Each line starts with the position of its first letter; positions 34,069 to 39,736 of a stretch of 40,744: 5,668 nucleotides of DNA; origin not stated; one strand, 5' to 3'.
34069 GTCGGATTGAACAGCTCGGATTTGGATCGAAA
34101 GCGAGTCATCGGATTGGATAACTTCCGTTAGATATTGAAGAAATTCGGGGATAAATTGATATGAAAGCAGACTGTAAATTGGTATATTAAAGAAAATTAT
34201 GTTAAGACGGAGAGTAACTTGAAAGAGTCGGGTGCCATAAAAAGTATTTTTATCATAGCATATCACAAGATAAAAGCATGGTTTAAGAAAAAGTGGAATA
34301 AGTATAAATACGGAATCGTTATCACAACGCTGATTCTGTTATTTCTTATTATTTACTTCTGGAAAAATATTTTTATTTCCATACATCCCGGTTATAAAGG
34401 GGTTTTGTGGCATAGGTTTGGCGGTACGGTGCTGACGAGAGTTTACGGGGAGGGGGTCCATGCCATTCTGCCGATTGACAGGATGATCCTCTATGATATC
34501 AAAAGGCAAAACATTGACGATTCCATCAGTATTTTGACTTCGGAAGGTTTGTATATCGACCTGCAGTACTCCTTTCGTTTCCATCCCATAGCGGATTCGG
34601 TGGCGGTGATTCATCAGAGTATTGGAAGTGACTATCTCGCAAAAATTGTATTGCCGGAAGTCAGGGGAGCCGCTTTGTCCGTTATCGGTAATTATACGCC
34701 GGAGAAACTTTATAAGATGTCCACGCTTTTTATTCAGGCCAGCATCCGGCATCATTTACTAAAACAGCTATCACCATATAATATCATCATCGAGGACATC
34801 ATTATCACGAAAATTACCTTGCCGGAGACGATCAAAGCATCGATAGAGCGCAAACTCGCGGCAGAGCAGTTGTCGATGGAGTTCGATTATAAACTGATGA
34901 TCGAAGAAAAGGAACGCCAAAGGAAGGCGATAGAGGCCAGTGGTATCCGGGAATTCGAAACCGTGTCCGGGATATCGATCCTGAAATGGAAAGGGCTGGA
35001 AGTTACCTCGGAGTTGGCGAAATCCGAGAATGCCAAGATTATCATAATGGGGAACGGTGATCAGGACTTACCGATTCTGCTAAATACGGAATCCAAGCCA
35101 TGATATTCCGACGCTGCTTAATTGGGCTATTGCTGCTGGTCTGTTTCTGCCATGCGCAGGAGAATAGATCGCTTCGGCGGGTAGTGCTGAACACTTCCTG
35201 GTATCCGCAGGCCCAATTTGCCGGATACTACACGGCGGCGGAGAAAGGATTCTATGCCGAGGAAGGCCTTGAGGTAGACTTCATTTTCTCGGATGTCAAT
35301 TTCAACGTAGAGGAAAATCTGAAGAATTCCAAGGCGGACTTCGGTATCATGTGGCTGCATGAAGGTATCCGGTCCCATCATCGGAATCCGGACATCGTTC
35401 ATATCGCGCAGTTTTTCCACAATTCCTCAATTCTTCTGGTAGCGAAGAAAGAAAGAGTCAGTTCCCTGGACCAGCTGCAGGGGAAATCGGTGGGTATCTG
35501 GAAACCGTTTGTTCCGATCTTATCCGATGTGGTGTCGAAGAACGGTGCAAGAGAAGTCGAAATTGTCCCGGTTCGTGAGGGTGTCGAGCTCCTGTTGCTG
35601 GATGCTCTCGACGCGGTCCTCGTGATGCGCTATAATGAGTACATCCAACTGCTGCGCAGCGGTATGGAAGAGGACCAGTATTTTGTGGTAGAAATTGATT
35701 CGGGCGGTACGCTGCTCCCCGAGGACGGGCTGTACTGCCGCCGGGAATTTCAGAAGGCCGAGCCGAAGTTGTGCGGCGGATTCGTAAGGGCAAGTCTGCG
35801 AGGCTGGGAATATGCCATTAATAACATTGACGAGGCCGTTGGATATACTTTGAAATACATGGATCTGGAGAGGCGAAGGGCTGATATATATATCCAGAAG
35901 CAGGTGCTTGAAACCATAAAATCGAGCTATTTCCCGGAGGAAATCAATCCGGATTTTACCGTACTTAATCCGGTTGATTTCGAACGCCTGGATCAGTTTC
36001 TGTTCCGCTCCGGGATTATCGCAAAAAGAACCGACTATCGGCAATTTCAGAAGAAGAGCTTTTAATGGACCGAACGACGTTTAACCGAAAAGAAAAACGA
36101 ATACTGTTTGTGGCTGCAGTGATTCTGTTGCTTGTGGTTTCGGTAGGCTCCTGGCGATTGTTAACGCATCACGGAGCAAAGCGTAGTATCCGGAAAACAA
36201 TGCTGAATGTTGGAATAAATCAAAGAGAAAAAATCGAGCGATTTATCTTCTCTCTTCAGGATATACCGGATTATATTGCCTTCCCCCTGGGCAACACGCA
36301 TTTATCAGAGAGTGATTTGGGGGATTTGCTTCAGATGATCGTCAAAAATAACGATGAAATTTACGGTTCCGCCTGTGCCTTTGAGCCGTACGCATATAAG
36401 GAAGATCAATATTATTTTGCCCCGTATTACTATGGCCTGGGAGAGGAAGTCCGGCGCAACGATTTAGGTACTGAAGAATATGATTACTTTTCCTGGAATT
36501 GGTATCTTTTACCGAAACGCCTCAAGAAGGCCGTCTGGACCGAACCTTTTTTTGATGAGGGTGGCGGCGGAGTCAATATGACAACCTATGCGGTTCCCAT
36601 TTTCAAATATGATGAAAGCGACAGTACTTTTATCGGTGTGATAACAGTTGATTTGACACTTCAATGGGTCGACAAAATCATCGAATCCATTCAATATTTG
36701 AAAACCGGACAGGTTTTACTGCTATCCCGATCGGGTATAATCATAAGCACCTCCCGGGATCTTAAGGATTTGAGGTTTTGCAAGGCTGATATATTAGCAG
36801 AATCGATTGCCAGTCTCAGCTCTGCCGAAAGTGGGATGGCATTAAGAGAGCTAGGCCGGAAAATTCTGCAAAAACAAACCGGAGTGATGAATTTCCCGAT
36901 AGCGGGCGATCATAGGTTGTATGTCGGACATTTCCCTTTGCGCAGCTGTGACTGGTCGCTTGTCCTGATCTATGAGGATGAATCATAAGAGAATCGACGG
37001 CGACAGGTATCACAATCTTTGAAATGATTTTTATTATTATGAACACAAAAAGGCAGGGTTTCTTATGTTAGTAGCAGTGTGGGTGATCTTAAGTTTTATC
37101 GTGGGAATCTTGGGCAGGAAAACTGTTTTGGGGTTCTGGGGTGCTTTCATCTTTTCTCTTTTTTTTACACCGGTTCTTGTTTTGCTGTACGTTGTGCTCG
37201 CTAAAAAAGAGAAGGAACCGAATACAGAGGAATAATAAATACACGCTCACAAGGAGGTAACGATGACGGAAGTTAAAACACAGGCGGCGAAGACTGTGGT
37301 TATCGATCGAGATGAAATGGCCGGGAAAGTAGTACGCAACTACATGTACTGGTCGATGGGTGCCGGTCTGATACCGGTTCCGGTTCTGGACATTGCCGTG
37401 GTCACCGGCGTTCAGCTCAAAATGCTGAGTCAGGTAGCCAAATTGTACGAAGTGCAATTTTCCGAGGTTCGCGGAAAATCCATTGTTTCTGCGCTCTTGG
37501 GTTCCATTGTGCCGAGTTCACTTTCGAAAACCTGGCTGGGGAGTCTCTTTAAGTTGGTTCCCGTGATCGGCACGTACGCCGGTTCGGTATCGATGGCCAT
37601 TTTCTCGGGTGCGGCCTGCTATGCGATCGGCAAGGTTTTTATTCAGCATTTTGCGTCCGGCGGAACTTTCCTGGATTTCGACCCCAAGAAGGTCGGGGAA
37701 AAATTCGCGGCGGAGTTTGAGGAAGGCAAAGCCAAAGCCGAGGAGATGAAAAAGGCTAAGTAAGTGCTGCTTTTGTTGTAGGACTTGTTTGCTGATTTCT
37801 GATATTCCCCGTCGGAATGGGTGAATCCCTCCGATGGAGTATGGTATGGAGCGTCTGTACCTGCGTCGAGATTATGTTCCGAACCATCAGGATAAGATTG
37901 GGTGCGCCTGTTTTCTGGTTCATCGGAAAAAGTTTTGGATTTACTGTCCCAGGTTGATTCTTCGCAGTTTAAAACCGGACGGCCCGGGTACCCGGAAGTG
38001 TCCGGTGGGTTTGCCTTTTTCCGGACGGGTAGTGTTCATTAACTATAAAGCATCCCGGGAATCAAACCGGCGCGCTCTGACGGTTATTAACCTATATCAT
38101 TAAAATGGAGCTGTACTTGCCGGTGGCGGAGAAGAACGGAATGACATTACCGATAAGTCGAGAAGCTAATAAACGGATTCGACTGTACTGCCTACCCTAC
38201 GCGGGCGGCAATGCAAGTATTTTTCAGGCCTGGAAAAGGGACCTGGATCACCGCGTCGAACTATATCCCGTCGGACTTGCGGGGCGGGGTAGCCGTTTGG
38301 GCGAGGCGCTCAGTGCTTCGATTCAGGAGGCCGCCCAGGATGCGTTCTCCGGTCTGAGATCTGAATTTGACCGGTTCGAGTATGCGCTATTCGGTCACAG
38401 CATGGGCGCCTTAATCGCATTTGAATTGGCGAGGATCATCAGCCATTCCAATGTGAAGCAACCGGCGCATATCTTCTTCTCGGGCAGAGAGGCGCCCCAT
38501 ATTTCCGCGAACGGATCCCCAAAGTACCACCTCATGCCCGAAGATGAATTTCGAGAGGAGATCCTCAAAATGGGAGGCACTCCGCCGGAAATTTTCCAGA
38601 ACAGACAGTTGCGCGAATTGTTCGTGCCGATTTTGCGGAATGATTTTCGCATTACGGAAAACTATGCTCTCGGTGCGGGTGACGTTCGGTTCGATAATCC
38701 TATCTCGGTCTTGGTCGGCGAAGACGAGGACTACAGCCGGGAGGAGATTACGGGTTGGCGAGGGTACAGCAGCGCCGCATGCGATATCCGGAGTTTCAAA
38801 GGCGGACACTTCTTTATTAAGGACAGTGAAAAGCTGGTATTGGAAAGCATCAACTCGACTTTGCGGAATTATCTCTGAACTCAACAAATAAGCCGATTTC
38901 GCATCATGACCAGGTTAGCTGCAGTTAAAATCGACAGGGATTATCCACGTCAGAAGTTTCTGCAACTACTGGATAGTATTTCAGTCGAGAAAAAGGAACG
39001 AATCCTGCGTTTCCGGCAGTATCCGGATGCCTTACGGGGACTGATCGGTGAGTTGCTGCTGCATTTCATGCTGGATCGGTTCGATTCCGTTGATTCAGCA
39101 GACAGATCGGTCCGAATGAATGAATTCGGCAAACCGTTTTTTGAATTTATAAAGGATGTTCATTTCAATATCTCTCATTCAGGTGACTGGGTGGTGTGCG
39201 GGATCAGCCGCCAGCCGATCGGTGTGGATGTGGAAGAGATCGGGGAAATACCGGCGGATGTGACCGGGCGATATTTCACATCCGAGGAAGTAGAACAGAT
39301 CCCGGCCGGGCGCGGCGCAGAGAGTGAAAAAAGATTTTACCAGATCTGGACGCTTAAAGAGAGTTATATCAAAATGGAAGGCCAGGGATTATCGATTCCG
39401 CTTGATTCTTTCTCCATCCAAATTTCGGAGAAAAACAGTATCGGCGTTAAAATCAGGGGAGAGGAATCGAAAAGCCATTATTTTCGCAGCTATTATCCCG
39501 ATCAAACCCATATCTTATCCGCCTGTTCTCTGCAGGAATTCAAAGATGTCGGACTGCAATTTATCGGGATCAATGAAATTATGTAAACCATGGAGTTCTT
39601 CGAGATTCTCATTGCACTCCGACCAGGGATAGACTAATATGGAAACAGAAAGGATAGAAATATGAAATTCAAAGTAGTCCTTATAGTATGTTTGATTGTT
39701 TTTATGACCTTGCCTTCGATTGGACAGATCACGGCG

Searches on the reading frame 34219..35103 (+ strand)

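Call 5: search_protein_families(library=pfam, proteins=[window:34219-35103:+], max_evalue=0.01)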
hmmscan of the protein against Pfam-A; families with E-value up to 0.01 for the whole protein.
window:34219-35103:+ (294 aa): 1 family
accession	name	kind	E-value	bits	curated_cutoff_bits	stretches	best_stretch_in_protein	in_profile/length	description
PF01145.31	Band_7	-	9.4e-26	91.4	23.6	1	54-228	2-166/176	SPFH domain / Band 7 family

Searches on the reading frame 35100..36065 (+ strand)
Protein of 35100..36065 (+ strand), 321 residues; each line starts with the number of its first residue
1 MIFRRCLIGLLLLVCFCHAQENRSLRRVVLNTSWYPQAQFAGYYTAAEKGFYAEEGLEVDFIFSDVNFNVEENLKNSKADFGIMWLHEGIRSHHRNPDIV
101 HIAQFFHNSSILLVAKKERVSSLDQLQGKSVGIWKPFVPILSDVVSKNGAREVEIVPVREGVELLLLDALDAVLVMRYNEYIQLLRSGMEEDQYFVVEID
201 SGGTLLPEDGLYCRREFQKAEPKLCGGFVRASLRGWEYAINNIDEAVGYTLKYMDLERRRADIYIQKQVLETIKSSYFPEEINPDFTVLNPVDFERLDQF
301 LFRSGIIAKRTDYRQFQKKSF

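Call 5: search_protein_families(library=pfam, proteins=[window:35100-36065:+], max_evalue=0.01)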
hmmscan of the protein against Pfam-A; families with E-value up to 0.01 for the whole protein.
window:35100-36065:+ (321 aa): 1 family
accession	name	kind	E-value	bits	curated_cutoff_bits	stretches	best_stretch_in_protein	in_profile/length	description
PF09084.16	NMT1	-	2e-31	110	20.5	1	38-246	2-216/216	NMT1/THI5 like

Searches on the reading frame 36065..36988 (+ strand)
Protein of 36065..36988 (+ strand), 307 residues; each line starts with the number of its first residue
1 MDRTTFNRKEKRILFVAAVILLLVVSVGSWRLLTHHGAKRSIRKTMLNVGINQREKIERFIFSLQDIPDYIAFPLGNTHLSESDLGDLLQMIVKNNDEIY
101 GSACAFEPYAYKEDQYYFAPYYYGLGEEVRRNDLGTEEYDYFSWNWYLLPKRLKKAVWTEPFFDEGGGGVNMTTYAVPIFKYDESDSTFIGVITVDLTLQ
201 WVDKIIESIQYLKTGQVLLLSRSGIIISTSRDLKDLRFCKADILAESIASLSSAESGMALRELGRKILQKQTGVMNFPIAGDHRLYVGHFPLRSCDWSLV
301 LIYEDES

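Call 5: search_protein_families(library=pfam, proteins=[window:36065-36988:+], max_evalue=0.01)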
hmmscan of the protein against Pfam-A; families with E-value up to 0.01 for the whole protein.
window:36065-36988:+ (307 aa): 3 families
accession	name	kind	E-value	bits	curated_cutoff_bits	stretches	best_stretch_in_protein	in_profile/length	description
PF22673.2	MCP-like_PDC_1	-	7.9e-30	104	27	1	87-202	3-111/113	Methyl-accepting chemotaxis protein-like, first PDC sensor domain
PF02743.24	dCache_1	-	1.4e-14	54.7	45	1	39-300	4-238/240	Cache domain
PF22572.2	GPR158_179_EC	-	0.0017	19.3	28.1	1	158-203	2-51/96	GPR158/179 extracellular domain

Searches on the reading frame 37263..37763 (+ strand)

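Call 5: search_protein_families(library=pfam, proteins=[window:37263-37763:+], max_evalue=0.01)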
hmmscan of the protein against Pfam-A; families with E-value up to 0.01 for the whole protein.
window:37263-37763:+ (166 aa): 2 families
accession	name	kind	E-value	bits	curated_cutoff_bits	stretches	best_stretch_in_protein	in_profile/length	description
PF05128.17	DUF697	-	5.5e-12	46.1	27.7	1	3-144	5-149/162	Domain of unknown function (DUF697)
PF12787.12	EcsC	-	0.0029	17.8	30.4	0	32-68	105-141/240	EcsC protein family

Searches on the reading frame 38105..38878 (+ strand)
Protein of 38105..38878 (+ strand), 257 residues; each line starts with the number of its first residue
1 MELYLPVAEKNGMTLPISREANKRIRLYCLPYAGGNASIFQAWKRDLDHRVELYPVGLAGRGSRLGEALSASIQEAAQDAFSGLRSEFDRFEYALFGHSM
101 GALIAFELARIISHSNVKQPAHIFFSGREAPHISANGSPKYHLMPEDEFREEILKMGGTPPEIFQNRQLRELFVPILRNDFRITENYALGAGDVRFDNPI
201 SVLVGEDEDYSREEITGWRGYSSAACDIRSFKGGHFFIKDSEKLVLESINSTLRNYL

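Call 5: search_protein_families(library=pfam, proteins=[window:38105-38878:+], max_evalue=0.01)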
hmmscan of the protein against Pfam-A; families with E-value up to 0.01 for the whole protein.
window:38105-38878:+ (257 aa): 3 families
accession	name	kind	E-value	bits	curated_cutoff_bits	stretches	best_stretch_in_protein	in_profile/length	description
PF00975.26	Thioesterase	-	5e-38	132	26.4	1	26-250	2-223/226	Thioesterase domain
PF12697.13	Abhydrolase_6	-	9.7e-06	26.8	26.3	1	34-239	8-208/217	Alpha/beta hydrolase family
PF12146.15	Hydrolase_4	-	0.0091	15.7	27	0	81-112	66-95/239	Serine aminopeptidase, S33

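Call 9: find_encoding_contigs(protein=window:38105-38878:+, flank=10000, max_places=6)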
Protein window:38105-38878:+ (257 aa): 5 contigs read that carry it; 5 places shown.
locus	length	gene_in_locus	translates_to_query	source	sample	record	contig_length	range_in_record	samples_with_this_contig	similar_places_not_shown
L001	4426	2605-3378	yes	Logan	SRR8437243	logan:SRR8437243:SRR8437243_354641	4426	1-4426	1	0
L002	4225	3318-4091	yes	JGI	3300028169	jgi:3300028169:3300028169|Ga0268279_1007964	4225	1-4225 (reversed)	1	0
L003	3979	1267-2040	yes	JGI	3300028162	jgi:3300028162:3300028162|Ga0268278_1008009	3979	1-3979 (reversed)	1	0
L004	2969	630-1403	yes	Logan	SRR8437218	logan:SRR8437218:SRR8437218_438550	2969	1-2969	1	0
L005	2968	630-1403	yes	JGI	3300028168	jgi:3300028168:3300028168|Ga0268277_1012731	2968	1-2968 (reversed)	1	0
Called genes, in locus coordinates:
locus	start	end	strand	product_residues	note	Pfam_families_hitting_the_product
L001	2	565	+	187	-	?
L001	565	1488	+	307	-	PF02743:dCache_1, PF22673:MCP-like_PDC_1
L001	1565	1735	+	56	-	-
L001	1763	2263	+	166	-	PF05128:DUF697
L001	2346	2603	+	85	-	-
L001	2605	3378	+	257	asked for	PF00975:Thioesterase, PF12697:Abhydrolase_6 (weak)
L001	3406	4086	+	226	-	PF22624:AASDHPPT_N, PF01648:ACPS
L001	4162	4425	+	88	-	?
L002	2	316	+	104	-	?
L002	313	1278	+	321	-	PF09084:NMT1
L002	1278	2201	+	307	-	PF02743:dCache_1, PF22673:MCP-like_PDC_1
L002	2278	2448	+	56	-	-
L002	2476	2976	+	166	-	PF05128:DUF697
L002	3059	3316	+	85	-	-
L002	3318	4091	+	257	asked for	PF00975:Thioesterase, PF12697:Abhydrolase_6 (weak)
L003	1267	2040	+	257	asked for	PF00975:Thioesterase, PF12697:Abhydrolase_6 (weak)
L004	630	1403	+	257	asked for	PF00975:Thioesterase, PF12697:Abhydrolase_6 (weak)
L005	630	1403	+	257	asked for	PF00975:Thioesterase, PF12697:Abhydrolase_6 (weak)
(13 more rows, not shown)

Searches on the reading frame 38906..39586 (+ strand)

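Call 5: search_protein_families(library=pfam, proteins=[window:38906-39586:+], max_evalue=0.01)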
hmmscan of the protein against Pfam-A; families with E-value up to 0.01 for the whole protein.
window:38906-39586:+ (226 aa): 2 families
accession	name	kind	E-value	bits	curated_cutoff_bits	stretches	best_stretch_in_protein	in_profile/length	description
PF01648.25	ACPS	-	6.3e-18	65.3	25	1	104-203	1-107/111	4'-phosphopantetheinyl transferase superfamily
PF22624.1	AASDHPPT_N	-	1.4e-11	44.9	27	1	15-98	7-95/100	4'-phosphopantetheinyl transferase, N-terminal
